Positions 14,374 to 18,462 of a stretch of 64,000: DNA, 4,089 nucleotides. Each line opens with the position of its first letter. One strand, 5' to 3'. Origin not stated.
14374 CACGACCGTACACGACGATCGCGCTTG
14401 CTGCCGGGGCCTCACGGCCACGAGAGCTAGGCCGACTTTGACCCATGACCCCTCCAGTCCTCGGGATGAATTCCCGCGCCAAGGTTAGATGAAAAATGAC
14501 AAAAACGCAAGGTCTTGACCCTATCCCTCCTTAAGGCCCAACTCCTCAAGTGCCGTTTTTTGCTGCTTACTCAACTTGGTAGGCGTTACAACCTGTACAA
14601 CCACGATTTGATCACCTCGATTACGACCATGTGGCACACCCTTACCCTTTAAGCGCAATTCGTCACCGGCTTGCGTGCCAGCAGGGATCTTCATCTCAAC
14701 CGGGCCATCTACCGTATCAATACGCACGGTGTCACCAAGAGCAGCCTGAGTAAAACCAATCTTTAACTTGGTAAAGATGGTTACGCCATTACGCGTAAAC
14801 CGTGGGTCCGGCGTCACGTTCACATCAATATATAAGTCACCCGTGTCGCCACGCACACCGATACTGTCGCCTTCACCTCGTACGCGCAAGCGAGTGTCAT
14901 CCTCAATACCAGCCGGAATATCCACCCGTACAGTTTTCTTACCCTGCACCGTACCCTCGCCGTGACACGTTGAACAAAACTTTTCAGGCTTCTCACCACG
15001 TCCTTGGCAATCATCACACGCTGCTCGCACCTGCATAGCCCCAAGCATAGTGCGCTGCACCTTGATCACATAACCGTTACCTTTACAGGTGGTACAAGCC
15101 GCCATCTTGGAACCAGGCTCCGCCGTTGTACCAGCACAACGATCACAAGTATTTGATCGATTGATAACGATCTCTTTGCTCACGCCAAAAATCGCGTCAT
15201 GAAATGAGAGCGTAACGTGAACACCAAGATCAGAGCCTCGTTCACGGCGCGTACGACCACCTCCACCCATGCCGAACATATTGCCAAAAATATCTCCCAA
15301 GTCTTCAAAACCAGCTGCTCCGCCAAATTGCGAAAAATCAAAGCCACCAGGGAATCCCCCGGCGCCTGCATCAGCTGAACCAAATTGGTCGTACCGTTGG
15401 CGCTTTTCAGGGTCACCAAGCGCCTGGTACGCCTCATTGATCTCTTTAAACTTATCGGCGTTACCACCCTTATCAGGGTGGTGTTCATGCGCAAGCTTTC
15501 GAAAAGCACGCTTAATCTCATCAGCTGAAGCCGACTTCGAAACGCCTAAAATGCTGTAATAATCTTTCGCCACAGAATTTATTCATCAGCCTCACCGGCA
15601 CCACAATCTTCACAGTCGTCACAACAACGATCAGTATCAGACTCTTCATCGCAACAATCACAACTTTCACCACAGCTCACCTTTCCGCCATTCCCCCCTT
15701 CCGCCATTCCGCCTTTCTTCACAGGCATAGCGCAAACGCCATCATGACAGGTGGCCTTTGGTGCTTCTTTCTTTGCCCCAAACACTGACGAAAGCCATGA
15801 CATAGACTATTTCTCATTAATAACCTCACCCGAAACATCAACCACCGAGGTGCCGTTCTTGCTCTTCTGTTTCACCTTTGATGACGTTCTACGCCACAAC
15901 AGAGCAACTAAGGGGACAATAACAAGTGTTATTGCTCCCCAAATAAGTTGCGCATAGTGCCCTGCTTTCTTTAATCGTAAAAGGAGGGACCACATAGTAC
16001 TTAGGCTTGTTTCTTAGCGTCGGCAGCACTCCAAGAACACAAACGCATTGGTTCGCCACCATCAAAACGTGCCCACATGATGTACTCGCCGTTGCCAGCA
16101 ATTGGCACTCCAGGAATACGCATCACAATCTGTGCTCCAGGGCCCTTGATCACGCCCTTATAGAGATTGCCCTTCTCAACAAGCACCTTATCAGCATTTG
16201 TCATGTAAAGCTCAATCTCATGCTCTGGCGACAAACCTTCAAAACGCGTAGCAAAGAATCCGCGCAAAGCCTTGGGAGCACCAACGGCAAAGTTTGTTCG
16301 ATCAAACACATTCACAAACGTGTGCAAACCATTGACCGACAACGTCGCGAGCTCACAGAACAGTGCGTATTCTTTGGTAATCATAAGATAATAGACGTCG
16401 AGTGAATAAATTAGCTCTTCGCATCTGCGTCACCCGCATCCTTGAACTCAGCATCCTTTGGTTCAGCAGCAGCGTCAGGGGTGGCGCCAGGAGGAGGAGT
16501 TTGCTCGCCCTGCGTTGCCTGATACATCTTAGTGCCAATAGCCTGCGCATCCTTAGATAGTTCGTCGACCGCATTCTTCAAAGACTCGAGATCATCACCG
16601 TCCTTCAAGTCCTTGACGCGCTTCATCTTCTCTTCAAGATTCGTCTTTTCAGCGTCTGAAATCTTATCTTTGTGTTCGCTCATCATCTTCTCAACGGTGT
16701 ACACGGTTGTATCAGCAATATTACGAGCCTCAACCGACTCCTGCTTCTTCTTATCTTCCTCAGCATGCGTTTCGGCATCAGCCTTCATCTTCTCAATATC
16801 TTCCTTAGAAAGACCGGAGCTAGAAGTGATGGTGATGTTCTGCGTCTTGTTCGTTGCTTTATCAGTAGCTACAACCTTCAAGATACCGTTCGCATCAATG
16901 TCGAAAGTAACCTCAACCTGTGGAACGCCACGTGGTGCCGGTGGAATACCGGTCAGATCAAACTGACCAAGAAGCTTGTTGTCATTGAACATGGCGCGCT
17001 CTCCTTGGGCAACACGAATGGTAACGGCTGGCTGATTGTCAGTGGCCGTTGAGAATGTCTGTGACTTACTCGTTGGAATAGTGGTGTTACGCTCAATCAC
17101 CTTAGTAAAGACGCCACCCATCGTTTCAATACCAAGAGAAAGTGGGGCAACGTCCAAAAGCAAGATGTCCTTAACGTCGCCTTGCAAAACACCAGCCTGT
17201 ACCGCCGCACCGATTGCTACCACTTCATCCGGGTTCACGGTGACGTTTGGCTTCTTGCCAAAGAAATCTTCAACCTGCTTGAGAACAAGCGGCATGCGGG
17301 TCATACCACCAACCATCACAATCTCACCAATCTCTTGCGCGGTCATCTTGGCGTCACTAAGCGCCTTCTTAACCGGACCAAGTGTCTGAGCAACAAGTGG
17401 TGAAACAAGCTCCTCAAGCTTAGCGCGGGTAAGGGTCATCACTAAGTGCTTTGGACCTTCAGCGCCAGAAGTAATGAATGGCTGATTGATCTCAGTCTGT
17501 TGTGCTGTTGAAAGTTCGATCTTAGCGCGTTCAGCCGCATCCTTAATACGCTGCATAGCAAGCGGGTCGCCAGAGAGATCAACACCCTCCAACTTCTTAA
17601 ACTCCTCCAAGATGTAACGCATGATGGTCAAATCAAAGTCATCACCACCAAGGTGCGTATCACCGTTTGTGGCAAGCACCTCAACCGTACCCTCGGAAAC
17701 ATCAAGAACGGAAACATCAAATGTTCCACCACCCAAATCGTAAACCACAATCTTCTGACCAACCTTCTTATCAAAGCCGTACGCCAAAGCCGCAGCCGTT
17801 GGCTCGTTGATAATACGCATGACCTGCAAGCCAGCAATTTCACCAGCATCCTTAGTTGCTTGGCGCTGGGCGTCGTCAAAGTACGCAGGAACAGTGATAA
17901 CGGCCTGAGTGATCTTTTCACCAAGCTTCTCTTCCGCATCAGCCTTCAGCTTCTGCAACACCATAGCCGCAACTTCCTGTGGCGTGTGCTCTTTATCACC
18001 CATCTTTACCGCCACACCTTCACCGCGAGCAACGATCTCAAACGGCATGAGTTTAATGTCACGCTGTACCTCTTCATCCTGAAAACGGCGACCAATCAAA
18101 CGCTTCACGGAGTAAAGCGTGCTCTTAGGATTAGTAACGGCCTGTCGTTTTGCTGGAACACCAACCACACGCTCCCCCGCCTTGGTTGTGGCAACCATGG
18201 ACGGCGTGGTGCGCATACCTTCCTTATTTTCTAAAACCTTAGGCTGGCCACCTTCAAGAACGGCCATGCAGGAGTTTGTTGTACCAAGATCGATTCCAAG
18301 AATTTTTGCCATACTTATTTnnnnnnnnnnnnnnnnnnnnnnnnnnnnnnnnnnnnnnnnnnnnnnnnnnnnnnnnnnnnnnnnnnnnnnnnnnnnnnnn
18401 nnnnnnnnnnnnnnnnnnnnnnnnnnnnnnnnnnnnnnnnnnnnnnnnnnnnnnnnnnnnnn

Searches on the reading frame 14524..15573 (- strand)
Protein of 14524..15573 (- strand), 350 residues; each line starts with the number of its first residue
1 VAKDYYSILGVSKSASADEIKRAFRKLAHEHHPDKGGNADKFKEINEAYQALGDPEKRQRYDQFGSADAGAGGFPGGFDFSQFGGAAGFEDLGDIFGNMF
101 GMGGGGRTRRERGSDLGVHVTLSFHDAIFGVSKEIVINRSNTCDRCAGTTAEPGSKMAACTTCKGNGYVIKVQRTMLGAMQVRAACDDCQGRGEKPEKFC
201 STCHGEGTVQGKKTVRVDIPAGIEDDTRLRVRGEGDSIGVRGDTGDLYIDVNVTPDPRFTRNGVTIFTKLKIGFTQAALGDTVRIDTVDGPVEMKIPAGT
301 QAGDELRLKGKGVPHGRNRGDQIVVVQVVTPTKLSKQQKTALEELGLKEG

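Call 8: search_protein_families(library=pfam, proteins=[window:14524-15573:-], max_evalue=0.01)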
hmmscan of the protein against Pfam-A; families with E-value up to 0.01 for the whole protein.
window:14524-15573:- (350 aa): 4 families
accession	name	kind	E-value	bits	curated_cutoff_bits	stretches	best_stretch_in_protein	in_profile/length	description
PF01556.23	DnaJ_C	-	4e-45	154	26.6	1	118-331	3-152/152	DnaJ C terminal domain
PF00226.36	DnaJ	-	7.2e-24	84.1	27.8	1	4-62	1-63/63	DnaJ domain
PF00684.25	DnaJ_CXXCXGXG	-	4.1e-15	56.2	32.7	1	143-207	1-65/65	DnaJ central domain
PF17302.8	DUF5351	-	0.00011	22.8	27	0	160-195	1-29/29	Family of unknown function (DUF5351)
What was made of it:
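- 14521..15573 (-): dnaJ (350 aa), last recognisable gene of the cluster. Pfam DnaJ, DnaJ_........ and DnaJ_C (call 8).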

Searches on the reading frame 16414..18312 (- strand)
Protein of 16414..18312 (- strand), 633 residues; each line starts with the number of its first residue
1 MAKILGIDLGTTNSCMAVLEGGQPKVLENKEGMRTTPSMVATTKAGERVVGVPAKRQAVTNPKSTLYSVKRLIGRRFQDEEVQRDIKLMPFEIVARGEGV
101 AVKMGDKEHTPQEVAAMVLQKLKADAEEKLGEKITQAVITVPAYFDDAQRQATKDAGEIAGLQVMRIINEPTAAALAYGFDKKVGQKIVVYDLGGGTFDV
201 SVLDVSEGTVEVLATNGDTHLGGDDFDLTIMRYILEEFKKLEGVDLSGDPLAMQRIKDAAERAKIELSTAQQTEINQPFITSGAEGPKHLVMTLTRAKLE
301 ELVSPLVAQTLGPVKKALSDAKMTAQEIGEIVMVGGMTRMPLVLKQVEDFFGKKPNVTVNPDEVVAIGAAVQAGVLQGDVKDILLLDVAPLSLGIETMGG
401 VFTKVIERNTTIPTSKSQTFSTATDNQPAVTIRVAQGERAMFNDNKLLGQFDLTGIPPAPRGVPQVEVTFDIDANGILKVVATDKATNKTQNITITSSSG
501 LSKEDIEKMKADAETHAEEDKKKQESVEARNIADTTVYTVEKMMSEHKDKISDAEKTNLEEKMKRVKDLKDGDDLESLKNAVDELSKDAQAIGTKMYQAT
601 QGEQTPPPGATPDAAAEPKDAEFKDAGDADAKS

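Call 8: search_protein_families(library=pfam, proteins=[window:16414-18312:-], max_evalue=0.01)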
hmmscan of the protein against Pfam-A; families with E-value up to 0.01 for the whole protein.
window:16414-18312:- (633 aa): 4 families
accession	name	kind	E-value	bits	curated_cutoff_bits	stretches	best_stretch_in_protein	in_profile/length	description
PF00012.26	HSP70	-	3.7e-256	851.5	20.6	1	4-598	1-599/599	Hsp70 protein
PF06723.19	MreB_Mbl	-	3.7e-17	62.6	27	1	113-370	72-316/327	MreB/Mbl protein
PF02782.22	FGGY_C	-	0.00052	20.3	27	1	322-375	144-196/198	FGGY family of carbohydrate kinases, C-terminal domain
PF14450.12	FtsA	-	0.0019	19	31.8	0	192-354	4-106/127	Cell division protein FtsA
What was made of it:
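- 16411..18312 (-): dnaK (633 aa). Pfam HSP70 E=3.7e-256 (call 8).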
